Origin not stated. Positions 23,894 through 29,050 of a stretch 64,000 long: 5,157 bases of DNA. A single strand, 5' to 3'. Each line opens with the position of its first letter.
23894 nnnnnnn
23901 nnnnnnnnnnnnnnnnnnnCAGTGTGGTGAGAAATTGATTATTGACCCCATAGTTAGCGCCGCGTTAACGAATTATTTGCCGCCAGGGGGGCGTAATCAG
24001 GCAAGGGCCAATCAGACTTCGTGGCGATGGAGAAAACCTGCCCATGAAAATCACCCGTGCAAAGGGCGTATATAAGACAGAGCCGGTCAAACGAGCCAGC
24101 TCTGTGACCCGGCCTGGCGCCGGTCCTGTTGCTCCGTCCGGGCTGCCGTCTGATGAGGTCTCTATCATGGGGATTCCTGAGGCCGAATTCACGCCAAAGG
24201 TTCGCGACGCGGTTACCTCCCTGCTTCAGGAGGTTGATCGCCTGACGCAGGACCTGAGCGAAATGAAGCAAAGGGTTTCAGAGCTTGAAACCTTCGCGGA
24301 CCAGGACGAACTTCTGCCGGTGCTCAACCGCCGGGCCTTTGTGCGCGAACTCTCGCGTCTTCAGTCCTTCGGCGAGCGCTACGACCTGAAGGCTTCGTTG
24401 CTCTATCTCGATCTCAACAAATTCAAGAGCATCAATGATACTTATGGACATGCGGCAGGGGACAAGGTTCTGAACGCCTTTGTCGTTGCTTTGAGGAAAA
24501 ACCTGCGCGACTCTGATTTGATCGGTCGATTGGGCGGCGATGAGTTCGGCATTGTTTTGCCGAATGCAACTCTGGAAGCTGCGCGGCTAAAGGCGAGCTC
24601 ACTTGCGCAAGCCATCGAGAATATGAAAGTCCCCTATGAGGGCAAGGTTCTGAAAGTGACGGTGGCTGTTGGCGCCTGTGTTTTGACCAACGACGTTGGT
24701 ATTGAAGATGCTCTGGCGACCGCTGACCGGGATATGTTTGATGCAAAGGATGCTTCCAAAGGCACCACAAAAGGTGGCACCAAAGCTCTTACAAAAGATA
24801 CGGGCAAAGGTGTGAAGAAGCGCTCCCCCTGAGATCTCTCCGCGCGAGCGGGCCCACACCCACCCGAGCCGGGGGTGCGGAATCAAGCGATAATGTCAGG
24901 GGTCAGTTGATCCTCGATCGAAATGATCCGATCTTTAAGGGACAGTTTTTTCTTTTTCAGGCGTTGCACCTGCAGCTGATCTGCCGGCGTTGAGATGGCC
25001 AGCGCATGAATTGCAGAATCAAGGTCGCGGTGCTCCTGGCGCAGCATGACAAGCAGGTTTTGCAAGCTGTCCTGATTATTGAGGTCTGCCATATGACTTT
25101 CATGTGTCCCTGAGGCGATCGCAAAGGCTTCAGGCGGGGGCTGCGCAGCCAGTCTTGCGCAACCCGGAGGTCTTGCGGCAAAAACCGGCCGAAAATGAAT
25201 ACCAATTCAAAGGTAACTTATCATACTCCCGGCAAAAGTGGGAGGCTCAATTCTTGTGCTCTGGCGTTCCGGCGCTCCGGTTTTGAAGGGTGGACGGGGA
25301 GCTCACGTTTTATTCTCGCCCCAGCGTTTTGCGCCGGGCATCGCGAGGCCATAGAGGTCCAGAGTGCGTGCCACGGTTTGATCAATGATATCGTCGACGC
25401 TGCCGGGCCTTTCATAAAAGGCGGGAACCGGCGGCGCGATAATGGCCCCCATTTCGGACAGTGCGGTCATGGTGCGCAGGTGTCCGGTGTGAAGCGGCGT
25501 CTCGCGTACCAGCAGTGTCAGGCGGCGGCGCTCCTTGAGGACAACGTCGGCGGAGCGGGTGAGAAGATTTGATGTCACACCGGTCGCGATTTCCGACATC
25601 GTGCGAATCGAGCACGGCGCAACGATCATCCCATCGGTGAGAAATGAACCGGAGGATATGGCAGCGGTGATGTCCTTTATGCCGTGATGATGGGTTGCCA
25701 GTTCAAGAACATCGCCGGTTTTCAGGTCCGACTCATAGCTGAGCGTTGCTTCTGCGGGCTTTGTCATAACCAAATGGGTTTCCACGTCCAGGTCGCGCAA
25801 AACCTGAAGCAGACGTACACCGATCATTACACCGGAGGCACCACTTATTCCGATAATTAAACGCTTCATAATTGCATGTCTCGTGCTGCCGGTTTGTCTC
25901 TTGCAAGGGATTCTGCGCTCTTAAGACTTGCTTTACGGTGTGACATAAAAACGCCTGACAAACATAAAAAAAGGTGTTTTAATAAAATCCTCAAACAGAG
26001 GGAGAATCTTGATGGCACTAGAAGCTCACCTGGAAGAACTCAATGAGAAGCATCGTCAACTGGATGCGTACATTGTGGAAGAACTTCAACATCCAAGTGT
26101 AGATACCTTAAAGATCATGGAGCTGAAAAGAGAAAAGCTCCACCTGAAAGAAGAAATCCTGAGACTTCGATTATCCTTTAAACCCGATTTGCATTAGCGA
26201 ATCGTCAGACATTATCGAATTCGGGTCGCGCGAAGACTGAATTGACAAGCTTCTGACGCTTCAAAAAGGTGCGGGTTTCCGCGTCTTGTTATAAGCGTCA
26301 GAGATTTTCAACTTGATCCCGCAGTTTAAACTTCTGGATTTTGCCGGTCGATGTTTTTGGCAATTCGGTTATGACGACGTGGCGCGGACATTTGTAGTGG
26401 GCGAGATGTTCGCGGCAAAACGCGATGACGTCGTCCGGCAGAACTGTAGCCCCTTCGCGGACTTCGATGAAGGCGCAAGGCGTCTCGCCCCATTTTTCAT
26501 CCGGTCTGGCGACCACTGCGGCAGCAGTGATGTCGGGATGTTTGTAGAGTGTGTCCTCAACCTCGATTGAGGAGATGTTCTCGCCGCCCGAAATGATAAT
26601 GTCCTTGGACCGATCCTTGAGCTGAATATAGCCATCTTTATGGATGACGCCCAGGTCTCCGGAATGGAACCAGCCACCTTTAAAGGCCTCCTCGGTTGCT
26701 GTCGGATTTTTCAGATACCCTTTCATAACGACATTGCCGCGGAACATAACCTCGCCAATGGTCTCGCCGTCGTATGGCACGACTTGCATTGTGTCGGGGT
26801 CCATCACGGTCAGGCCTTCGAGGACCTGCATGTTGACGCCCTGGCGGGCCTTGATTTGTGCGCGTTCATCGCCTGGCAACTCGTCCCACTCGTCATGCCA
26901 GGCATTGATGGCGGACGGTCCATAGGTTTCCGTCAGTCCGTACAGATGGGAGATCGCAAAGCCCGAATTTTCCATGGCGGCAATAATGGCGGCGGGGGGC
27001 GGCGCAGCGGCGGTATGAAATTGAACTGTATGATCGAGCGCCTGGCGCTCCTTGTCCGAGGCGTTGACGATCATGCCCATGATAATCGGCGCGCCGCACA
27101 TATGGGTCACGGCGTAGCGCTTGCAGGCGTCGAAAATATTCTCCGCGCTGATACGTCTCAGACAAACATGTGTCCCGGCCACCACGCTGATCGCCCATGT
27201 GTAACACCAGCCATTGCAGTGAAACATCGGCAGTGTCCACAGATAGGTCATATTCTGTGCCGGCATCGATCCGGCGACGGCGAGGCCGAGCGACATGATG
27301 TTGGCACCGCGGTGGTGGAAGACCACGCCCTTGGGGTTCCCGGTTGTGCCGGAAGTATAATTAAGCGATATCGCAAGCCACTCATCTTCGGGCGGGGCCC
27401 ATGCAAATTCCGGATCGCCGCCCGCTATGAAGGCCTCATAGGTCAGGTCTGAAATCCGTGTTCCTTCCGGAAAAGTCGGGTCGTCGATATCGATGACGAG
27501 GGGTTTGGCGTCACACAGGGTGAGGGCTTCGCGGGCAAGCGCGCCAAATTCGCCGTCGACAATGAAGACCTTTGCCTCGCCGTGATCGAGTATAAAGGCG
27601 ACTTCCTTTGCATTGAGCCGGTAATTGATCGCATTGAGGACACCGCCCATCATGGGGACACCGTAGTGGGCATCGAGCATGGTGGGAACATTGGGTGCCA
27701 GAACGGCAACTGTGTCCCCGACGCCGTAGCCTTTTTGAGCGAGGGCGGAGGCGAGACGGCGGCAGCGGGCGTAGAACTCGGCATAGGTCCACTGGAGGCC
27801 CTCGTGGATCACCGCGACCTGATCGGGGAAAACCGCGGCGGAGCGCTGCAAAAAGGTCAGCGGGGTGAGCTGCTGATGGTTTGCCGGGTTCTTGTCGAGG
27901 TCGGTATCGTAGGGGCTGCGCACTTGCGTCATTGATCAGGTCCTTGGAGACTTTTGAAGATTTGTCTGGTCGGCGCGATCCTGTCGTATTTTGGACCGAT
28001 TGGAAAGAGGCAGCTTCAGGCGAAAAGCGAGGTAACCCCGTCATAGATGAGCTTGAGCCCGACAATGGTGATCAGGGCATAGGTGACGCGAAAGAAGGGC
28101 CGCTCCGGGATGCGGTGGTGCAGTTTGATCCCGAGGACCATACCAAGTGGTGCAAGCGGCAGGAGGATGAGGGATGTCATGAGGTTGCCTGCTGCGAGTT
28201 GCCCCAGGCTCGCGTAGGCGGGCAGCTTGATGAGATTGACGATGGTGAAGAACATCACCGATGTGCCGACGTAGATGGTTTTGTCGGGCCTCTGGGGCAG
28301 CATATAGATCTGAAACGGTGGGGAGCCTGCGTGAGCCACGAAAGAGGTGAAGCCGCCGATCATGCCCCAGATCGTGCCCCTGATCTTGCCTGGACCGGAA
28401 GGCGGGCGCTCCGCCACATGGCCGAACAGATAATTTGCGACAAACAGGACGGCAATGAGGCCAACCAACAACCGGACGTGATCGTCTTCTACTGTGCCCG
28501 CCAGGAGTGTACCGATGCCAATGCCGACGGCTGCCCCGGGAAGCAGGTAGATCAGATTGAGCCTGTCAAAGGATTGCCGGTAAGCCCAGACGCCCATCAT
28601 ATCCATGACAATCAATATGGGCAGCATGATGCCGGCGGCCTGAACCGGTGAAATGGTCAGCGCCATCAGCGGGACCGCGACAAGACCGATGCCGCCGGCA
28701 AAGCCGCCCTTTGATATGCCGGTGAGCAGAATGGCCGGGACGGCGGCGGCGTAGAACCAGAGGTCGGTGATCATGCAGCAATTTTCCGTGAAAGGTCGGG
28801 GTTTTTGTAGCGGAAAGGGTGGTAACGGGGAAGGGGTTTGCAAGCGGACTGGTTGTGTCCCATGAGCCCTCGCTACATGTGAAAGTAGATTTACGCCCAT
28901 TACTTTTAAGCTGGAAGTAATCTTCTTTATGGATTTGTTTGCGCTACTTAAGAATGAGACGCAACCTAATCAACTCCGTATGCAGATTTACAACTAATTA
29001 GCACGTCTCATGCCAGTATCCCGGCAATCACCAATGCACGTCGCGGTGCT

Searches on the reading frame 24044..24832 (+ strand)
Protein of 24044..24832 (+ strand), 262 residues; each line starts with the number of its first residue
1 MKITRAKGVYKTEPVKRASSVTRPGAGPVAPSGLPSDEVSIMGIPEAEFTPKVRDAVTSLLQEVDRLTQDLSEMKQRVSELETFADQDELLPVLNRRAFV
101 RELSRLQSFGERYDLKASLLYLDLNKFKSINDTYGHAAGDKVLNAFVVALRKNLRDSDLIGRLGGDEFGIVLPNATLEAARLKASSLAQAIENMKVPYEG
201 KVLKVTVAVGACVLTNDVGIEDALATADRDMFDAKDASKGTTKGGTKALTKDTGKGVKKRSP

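Call 68: search_protein_families(library=pfam, proteins=[window:24044-24832:+], max_evalue=0.00001)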
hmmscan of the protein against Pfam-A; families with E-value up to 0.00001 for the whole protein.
window:24044-24832:+ (262 aa): 1 family
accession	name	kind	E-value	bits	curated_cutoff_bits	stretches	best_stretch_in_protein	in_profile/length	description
PF00990.26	GGDEF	-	2.7e-35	121.9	23.8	1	86-239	2-159/161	Diguanylate cyclase, GGDEF domain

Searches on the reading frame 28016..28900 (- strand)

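Call 68: search_protein_families(library=pfam, proteins=[window:28016-28900:-], max_evalue=0.00001)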
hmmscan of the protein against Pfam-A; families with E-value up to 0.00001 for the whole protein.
window:28016-28900:- (294 aa): 1 family
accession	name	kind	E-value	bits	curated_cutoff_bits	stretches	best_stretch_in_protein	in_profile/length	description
PF01925.25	TauE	-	2e-35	123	32.6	1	55-284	3-237/237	Sulfite exporter TauE/SafE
